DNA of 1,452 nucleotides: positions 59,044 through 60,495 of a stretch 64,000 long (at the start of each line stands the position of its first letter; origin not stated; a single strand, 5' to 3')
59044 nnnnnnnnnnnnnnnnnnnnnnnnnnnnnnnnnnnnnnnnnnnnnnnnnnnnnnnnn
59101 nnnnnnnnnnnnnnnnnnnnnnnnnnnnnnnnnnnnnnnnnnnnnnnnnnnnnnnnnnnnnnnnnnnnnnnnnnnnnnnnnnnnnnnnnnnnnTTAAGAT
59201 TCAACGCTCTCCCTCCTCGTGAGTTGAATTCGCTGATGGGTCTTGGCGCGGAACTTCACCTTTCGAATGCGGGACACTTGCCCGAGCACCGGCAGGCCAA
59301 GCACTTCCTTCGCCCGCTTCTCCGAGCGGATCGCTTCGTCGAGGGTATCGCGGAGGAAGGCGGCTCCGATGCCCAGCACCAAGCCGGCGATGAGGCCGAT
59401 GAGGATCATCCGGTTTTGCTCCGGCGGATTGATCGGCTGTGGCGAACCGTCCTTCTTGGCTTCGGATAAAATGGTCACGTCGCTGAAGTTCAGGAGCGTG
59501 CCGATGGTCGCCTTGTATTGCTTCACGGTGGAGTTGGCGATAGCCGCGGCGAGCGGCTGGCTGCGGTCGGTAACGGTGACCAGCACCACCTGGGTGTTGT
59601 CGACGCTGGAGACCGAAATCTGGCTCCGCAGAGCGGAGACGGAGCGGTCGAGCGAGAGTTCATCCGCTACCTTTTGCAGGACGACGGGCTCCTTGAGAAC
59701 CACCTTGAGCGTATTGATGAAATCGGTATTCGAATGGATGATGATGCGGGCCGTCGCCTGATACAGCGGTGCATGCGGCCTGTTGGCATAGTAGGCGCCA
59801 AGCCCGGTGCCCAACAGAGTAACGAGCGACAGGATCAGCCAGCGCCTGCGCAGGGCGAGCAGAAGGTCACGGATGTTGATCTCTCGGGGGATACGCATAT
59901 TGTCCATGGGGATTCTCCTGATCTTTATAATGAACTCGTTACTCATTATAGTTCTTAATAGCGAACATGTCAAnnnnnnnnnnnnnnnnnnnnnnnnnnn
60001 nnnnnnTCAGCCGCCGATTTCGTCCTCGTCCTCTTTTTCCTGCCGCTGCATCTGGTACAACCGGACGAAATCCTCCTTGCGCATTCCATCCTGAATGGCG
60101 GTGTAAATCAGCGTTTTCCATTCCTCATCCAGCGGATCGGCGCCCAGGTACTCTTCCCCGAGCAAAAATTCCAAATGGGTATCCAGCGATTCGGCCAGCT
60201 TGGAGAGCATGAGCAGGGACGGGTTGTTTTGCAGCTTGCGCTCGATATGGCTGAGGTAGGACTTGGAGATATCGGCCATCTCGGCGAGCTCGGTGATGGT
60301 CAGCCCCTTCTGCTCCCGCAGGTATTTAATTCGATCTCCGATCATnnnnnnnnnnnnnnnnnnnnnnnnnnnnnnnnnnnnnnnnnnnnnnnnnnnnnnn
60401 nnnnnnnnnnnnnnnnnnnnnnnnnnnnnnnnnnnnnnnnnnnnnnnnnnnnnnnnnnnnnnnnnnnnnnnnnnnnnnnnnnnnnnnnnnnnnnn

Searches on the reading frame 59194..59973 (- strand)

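Call 7: search_protein_families(library=pfam, proteins=[window:59194-59973:-])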
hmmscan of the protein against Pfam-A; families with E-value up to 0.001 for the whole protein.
window:59194-59973:- (259 aa): 1 family
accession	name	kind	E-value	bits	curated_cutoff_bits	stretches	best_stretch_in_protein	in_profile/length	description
PF02706.20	Wzz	-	1.5e-08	35.3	25.5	1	31-105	2-90/91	Chain length determinant protein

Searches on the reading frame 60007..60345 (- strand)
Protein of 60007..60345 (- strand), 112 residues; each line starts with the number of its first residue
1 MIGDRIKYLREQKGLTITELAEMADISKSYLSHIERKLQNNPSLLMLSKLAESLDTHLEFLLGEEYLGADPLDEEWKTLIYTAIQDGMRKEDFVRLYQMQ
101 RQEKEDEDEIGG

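Call 35: search_protein_families(library=pfam, proteins=[window:60007-60345:-], max_evalue=0.01)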
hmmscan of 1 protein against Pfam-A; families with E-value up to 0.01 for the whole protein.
window:60007-60345:- (112 aa): 10 families
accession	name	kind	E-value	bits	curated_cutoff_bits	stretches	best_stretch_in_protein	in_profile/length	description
PF01381.28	HTH_3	-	4.7e-17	62.2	23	1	6-61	1-55/55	Helix-turn-helix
PF12844.13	HTH_19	-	1.9e-10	40.9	30.2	1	3-55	1-52/64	Helix-turn-helix domain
PF13560.12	HTH_31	-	2.2e-09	37.9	27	1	3-56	3-56/64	Helix-turn-helix domain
PF13413.12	HTH_25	-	0.00013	22.2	24.6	1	9-36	5-32/62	Helix-turn-helix domain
PF13443.12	HTH_26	-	0.00014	22.5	22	1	5-58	1-54/63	Cro/C1-type HTH DNA-binding domain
PF01022.26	HTH_5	-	0.00078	19.7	22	1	6-33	8-34/47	Bacterial regulatory protein, arsR family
PF13744.12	HTH_37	-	0.0014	18.8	27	1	5-59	22-76/80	Helix-turn-helix domain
PF01047.28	MarR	-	0.0024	18.2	24.6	1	9-39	12-42/59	MarR family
PF08671.16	SinI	-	0.0058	16.8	31.4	0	72-93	1-22/28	Anti-repressor SinI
PF13412.12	HTH_24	-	0.0095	15.9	21.9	0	6-38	9-41/48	Winged helix-turn-helix DNA-binding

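Call 36: search_solved_structures(query=window:60007-60345:-, max_evalue=0.001, show_alignments=1)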
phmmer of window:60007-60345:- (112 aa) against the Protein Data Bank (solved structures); distinct sequences matched with E-value up to 0.001: 18.
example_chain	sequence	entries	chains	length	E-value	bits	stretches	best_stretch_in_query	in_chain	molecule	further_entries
1b0n_A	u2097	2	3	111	2.2e-20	75.9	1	1-108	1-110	PROTEIN (SINR PROTEIN) | HTH-TYPE TRANSCRIPTIONAL REGULATOR SINR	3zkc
5tn0_A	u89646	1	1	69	5.7e-15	58.5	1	1-66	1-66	HTH-type transcriptional regulator SinR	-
3qq6_A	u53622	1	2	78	8.8e-15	57.9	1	1-66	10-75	HTH-type transcriptional regulator sinR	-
7t5u_A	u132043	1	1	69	2e-09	40.7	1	2-62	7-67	Helix-turn-helix domain-containing protein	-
9sf2_A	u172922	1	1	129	2.7e-08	37.1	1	3-77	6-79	Transcriptional regulator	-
6rnx_A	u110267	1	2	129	4.5e-07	33.1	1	3-70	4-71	HTH-type transcriptional regulator DdrOC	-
6rmq_A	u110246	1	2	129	1.6e-06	31.4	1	3-69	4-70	HTH-type transcriptional regulator DdrOC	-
6rnz_A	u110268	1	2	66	2.9e-06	30.6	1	3-58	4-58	HTH-type transcriptional regulator DdrOC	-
6jq1_A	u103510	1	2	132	3.7e-06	30.2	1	3-69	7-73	Transcriptional regulator, XRE family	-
2b5a_A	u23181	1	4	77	2.5e-05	27.6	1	3-56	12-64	C.BclI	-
1utx_A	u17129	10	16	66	3.8e-05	27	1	1-61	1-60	CYLR2 | cytolysin regulator 2 | PUTATIVE TRANSCRIPTION REGULATOR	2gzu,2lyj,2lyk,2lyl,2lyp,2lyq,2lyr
1y7y_A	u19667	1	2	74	0.00011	25.5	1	2-57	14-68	C.AhdI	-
2xiu_A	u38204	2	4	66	0.00024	24.4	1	1-61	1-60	CYLR2 | CYLR2 SYNONYM CYTOLYSIN REPRESSOR 2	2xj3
7p4a_A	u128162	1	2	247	0.0003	24.1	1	3-65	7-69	Stl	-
7zvi_A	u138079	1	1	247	0.00033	23.9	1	3-65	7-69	Orf22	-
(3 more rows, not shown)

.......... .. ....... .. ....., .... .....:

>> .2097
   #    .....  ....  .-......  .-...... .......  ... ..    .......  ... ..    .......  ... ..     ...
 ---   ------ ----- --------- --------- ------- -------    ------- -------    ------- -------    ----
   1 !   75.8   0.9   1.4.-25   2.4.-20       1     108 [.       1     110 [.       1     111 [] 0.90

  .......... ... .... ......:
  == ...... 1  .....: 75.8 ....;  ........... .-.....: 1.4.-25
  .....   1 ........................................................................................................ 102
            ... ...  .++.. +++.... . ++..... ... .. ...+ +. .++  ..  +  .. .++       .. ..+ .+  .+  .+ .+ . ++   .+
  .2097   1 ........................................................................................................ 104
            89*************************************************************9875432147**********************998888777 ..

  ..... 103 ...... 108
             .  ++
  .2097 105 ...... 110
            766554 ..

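Call 75: search_protein_families(library=ncbifam, proteins=[window:60007-60345:-], max_evalue=0.01)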
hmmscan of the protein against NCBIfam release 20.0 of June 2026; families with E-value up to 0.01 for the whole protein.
window:60007-60345:- (112 aa): 17 families
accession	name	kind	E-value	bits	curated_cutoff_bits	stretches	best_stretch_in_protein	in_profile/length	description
NF046032.1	TransRegSlrRBacil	equivalog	2.2e-22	79.7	250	1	1-106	1-108/149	HTH-type transcriptional regulator SlrR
NF006015.0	PRK08154.1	subfamily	7.9e-12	45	204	1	2-80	31-104/314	anaerobic benzoate catabolism transcriptional regulator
NF010465.0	PRK13890.1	equivalog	1.7e-09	37.8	96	1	9-74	13-77/121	conjugal transfer protein TrbA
NF041951.1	phage_RstR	subfamily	3.7e-08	33.6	80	1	2-66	3-66/108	RstR family transcriptional repressor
NF041677.1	trans_regClgR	equivalog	1.1e-05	25.5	170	1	2-62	9-68/113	transcriptional regulator ClgR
TIGR03070.1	couple_hipB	subfamily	1.5e-05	24.9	71.65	1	1-54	2-54/58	type II toxin-antitoxin system Y4mF family antitoxin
NF038139.1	Reg_Aceta_RamB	equivalog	6.5e-05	21.8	700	1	2-60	3-60/465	acetate metabolism transcriptional regulator RamB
NF048000.1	ECH1013_TF_S24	equivalog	0.00011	22.2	300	1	2-86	3-87/204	ECH_1013 family putative transcriptional regulator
NF041575.1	antitoxPezA_Strep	equivalog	0.00011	22.2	290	1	1-67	1-66/158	type II toxin-antitoxin system antitoxin PezA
NF003162.0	PRK04140.1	equivalog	0.00015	21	263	1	3-58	128-182/317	transcriptional regulator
NF007257.0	PRK09706.1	subfamily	0.00017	21.4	101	1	1-66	5-70/135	transcriptional repressor DicA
TIGR00270.2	TIGR00270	equivalog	0.00042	20.2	110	1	4-58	78-131/159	multiprotein bridging factor aMBF1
NF007271.0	PRK09726.1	equivalog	0.00061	19.7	79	1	4-59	15-69/88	type II toxin-antitoxin system antitoxin HipB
NF007408.0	PRK09943.1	equivalog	0.00099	18.7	211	1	2-59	8-64/185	HTH-type transcriptional regulator PuuR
TIGR03830.1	CxxCG_CxxCG_HTH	subfamily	0.0021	17.8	61.8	1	2-60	66-122/127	type II TA system antitoxin MqsA family protein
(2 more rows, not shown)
